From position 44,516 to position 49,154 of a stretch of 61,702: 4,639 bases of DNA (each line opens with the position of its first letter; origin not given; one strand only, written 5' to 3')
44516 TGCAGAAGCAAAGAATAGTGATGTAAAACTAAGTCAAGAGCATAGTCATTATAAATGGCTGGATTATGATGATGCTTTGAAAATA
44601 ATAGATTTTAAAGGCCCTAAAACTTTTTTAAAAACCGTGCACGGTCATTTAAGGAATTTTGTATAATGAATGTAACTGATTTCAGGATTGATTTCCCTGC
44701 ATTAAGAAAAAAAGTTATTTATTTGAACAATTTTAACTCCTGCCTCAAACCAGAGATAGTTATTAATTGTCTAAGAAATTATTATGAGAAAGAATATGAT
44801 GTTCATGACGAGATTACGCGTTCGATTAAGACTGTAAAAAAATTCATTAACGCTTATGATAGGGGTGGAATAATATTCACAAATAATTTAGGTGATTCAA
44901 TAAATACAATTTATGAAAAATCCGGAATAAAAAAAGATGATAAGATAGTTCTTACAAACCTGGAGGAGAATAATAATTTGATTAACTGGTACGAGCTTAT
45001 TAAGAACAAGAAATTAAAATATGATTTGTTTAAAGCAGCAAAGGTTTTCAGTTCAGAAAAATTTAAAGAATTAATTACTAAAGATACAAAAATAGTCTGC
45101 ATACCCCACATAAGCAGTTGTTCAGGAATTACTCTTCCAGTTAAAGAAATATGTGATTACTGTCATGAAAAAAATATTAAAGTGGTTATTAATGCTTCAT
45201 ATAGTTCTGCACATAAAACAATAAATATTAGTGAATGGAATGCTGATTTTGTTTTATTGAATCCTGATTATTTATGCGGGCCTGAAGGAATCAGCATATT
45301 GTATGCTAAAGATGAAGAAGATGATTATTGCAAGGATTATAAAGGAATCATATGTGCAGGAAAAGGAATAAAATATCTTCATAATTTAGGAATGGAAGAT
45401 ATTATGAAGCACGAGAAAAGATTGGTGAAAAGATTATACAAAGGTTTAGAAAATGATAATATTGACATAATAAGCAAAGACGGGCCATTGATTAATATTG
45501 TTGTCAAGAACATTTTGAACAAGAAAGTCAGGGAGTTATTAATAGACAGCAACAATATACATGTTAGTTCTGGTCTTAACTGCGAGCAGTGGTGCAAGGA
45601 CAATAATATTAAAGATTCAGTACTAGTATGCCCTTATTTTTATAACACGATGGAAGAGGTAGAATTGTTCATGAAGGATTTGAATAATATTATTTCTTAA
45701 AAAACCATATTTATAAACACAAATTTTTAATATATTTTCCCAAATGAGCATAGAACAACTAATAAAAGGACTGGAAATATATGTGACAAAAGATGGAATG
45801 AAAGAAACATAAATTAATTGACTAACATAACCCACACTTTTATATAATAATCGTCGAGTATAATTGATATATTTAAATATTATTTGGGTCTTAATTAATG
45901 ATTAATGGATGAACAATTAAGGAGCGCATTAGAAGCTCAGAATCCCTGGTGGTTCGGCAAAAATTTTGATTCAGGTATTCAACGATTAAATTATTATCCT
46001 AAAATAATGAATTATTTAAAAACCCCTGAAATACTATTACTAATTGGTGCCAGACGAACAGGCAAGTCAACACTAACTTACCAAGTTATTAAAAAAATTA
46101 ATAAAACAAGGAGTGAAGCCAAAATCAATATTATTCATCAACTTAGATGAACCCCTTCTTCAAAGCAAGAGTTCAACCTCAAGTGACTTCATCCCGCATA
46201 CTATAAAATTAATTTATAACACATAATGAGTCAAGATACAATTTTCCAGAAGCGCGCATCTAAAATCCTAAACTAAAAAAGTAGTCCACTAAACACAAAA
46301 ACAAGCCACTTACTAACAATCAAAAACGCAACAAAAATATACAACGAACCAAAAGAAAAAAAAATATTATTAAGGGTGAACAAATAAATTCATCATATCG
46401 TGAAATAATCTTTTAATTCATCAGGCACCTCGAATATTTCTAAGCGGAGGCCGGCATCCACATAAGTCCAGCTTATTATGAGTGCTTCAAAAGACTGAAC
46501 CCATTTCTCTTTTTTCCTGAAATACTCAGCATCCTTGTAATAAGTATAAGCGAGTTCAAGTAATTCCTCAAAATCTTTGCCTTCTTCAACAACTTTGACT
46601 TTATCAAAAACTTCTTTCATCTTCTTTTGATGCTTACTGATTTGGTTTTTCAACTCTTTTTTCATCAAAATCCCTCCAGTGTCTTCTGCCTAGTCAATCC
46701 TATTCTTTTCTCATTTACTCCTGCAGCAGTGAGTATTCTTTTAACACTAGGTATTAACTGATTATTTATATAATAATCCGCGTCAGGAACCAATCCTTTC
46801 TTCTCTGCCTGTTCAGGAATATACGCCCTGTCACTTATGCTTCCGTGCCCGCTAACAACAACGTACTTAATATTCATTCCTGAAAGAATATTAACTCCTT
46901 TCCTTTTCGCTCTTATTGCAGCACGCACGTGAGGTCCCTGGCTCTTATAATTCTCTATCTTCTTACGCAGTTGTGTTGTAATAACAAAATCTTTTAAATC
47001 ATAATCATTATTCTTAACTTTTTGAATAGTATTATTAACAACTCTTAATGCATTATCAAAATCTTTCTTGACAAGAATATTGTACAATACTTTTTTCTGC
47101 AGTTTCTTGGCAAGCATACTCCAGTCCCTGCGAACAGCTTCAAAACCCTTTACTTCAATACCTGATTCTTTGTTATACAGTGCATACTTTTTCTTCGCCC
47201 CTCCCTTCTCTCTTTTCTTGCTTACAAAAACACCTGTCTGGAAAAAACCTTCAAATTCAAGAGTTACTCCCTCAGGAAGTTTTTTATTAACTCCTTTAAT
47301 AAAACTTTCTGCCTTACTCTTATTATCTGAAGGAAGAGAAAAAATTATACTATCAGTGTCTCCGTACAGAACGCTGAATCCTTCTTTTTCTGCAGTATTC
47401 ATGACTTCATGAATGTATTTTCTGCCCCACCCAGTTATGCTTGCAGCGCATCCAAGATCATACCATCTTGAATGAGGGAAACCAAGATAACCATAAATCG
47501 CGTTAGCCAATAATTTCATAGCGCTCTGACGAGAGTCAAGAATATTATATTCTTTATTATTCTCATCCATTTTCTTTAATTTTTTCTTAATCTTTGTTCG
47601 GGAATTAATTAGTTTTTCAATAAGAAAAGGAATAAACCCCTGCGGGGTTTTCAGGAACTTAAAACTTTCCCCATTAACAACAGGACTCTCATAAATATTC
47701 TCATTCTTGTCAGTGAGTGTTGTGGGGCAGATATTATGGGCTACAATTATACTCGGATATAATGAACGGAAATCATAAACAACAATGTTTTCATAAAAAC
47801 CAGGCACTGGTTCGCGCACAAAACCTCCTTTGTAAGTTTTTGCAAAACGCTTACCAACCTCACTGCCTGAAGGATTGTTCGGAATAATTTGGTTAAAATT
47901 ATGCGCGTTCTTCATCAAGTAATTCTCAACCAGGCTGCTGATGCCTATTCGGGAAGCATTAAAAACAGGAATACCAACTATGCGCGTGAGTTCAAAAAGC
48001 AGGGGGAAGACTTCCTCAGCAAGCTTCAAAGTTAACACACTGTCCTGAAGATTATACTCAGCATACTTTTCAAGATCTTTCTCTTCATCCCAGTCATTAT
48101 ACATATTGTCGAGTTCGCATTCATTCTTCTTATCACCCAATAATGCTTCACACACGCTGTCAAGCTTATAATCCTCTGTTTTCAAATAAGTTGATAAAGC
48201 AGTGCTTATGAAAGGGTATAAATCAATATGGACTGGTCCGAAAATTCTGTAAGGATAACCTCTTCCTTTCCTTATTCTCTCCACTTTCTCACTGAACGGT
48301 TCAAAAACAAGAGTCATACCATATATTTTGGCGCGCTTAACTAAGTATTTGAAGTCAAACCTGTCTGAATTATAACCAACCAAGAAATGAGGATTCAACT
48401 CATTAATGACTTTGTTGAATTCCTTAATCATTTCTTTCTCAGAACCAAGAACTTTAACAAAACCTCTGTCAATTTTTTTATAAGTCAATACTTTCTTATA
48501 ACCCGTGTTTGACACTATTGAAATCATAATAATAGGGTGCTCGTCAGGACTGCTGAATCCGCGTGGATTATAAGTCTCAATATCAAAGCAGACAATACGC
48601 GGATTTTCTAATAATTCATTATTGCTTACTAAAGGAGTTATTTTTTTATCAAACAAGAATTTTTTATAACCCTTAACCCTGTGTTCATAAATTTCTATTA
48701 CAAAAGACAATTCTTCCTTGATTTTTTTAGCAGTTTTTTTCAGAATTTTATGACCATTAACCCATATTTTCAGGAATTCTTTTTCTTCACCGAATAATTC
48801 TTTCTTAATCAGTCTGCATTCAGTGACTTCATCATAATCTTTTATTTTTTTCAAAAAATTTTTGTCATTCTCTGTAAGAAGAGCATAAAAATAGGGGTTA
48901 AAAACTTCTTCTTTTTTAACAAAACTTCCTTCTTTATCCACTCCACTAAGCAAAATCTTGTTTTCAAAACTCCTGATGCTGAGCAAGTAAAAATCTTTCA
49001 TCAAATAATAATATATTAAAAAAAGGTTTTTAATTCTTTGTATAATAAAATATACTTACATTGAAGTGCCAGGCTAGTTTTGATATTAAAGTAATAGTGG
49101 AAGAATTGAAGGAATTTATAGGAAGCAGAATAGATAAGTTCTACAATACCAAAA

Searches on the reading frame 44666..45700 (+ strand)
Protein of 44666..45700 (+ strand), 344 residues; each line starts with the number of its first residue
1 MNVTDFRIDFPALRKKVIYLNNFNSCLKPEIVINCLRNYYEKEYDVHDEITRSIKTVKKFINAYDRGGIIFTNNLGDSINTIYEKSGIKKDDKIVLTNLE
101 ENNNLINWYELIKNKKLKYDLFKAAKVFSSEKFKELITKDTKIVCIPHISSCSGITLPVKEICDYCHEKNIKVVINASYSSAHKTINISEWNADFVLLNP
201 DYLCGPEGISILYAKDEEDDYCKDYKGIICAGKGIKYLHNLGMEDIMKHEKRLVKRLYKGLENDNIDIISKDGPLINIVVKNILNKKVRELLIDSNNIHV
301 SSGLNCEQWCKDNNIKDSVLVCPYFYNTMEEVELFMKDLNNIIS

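Call 85: search_protein_families(library=pfam, proteins=[window:44666-45700:+], max_evalue=0.001)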
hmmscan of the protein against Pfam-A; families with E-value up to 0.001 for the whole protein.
window:44666-45700:+ (344 aa): 1 family
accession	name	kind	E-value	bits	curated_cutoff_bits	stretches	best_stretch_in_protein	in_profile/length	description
PF00266.25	Aminotran_5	-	5.4e-48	164.3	21.5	2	24-218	7-217/371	Aminotransferase class-V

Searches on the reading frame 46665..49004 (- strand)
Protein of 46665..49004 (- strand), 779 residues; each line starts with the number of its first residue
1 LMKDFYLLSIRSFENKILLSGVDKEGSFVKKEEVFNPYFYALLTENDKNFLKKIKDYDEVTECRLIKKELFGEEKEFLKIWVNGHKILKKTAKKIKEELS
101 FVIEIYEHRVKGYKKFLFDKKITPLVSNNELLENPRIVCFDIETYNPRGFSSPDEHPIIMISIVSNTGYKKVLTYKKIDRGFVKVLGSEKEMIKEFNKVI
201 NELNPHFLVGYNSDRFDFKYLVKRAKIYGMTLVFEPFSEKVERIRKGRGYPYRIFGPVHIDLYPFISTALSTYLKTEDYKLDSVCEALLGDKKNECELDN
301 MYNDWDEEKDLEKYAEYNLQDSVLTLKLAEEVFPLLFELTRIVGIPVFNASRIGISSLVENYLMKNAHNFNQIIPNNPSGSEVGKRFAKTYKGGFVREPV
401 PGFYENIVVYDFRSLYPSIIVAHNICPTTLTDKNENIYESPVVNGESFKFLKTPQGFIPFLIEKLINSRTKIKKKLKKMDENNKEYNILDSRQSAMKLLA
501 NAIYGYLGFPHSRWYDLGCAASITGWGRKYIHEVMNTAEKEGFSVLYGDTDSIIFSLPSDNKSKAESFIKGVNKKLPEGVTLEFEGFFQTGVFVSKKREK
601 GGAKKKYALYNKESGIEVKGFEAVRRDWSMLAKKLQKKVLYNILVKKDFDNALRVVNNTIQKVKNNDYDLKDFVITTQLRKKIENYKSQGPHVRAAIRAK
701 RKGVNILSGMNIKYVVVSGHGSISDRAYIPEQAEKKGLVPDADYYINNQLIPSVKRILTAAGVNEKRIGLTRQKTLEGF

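Call 12: search_protein_families(library=pfam, proteins=[window:46665-49004:-], max_evalue=0.001)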
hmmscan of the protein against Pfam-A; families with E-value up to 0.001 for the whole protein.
window:46665-49004:- (779 aa): 4 families
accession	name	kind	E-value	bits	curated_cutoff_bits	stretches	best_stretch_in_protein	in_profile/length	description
PF00136.26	DNA_pol_B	-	1.8e-81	274.7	23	1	355-759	11-451/453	DNA polymerase family B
PF03104.25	DNA_pol_B_exo1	-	6.2e-28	98.3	23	1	125-284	53-242/242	DNA polymerase family B, exonuclease domain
PF10108.15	DNA_pol_B_exo2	-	1.4e-09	38.4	24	1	156-325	9-166/213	Predicted 3'-5' exonuclease related to the exonuclease domain of PolB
PF13482.12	RNase_H_2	-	2.1e-09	38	22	1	138-331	1-163/165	RNase_H superfamily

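Call 17: find_related_loci(query=window:46665-49004:-, collection=genome_contigs, flank=3000)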
Query window:46665-49004:- (779 aa) in genome_contigs; peptide patterns used: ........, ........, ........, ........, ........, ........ (x = any residue, [..] = any of these).
100 stretches matched a pattern; 1 encode a relative of the query (tblastn E <= 1e-3); 1 distinct loci.
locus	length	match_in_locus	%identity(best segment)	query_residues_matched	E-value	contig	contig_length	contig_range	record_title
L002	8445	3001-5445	49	4-779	0e+0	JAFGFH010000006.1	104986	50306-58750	MAG: Nanoarchaeota archaeon isolate Zod_Metabat.1304 k87_4237058, whole genome shotgun sequence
